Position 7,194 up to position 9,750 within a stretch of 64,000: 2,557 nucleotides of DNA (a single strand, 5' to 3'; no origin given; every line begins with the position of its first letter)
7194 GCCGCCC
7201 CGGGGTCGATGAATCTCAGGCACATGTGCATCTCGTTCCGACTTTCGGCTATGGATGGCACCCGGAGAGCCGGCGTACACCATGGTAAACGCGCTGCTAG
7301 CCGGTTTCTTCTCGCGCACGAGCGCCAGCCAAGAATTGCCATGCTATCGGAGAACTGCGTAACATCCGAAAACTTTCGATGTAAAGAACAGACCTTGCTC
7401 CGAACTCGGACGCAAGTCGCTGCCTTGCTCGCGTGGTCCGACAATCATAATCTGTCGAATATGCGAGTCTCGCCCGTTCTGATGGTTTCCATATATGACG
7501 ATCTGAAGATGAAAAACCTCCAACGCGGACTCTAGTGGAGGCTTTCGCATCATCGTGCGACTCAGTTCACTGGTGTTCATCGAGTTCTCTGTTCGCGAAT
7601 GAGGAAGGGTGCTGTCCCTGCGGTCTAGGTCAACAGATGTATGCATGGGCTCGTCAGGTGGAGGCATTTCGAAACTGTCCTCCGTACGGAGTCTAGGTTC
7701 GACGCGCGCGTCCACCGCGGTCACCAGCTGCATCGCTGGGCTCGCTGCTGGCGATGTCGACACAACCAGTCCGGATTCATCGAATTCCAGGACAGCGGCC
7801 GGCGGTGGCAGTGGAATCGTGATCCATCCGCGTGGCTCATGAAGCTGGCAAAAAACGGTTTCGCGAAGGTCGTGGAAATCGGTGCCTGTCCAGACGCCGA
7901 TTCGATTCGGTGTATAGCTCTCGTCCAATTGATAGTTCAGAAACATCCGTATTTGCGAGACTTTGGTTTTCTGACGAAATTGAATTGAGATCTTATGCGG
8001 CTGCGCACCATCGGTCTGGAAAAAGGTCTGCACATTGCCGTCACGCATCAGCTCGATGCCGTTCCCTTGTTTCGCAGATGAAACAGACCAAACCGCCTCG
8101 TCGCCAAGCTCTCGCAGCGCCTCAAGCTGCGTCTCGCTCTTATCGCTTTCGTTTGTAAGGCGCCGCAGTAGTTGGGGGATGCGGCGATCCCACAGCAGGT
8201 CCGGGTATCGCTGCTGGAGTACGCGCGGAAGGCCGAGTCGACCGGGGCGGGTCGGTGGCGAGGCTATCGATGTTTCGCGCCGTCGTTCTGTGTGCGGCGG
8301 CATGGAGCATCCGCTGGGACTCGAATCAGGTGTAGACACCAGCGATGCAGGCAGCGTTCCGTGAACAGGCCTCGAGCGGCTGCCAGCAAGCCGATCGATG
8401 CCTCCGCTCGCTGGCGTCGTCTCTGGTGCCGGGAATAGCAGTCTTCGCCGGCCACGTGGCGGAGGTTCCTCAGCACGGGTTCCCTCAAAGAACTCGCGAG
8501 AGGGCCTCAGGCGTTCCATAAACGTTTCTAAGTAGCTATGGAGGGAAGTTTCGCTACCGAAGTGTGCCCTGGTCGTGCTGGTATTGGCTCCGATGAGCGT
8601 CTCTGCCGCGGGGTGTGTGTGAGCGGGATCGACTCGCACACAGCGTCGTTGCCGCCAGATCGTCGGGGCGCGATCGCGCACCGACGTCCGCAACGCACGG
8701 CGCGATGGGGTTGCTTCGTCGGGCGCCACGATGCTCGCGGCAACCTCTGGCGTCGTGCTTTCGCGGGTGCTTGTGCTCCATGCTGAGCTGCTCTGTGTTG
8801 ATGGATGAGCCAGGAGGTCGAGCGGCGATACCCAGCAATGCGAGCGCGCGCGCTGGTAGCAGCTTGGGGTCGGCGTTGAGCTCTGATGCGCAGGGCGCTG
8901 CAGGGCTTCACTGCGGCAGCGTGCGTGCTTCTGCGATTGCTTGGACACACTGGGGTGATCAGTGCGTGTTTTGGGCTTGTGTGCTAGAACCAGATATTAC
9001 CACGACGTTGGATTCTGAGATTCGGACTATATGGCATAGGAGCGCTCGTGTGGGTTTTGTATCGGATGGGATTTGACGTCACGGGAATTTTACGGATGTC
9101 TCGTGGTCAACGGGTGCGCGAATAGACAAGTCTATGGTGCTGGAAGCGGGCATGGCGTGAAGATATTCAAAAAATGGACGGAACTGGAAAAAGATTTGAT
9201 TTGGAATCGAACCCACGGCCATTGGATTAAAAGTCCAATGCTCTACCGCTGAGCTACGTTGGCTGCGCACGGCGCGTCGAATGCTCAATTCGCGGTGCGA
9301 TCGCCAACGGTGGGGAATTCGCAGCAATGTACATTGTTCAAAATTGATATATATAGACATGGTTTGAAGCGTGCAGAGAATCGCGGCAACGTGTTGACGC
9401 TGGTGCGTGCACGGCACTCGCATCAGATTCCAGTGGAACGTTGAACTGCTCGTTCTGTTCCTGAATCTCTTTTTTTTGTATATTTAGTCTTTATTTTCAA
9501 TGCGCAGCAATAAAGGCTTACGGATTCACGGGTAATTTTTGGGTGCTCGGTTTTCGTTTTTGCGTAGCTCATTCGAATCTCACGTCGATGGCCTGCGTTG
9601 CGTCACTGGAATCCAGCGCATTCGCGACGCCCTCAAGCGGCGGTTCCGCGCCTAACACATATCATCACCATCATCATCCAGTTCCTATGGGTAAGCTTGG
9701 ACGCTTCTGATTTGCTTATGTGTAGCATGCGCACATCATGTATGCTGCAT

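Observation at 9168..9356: Permuted tRNA-Lys(UUU) gene: 3' half encoded upstream of the 5' half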

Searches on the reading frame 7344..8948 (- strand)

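Call 30: search_protein_families(library=pfam, proteins=[window:7344-8948:-], max_evalue=0.01)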
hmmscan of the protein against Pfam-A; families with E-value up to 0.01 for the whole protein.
window:7344-8948:- (534 aa): 1 family
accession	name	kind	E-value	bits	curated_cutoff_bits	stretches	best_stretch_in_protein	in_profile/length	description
PF03256.22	ANAPC10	-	2e-53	181.2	21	1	268-527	12-180/185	Anaphase-promoting complex, subunit 10 (APC10)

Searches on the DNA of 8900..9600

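Call 4: search_rna_families(source=window, start=8900, end=9600, threshold=evalue, max_evalue=10, show_alignments=3)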
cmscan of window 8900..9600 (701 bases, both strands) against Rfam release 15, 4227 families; matches with E-value up to 10: 4.
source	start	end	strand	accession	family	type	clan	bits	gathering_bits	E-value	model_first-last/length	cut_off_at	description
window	9198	9257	-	RF00005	tRNA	Gene; tRNA;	CL00001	40.3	29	5.2e-07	7-64/71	no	tRNA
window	9209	9314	-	RF02553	YrlA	Gene; sRNA;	-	18.3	69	0.5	1-114/114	no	Y RNA-like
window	9000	9035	+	RF04120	MIR5998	Gene; miRNA;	-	14.2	180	2.6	70-105/173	no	MIR5998 microRNA precursor family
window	9309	9382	-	RF02181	ST7-AS2_1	Gene; lncRNA;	-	12.5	80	8.5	1-72/72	no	ST7 antisense RNA 2 conserved region 1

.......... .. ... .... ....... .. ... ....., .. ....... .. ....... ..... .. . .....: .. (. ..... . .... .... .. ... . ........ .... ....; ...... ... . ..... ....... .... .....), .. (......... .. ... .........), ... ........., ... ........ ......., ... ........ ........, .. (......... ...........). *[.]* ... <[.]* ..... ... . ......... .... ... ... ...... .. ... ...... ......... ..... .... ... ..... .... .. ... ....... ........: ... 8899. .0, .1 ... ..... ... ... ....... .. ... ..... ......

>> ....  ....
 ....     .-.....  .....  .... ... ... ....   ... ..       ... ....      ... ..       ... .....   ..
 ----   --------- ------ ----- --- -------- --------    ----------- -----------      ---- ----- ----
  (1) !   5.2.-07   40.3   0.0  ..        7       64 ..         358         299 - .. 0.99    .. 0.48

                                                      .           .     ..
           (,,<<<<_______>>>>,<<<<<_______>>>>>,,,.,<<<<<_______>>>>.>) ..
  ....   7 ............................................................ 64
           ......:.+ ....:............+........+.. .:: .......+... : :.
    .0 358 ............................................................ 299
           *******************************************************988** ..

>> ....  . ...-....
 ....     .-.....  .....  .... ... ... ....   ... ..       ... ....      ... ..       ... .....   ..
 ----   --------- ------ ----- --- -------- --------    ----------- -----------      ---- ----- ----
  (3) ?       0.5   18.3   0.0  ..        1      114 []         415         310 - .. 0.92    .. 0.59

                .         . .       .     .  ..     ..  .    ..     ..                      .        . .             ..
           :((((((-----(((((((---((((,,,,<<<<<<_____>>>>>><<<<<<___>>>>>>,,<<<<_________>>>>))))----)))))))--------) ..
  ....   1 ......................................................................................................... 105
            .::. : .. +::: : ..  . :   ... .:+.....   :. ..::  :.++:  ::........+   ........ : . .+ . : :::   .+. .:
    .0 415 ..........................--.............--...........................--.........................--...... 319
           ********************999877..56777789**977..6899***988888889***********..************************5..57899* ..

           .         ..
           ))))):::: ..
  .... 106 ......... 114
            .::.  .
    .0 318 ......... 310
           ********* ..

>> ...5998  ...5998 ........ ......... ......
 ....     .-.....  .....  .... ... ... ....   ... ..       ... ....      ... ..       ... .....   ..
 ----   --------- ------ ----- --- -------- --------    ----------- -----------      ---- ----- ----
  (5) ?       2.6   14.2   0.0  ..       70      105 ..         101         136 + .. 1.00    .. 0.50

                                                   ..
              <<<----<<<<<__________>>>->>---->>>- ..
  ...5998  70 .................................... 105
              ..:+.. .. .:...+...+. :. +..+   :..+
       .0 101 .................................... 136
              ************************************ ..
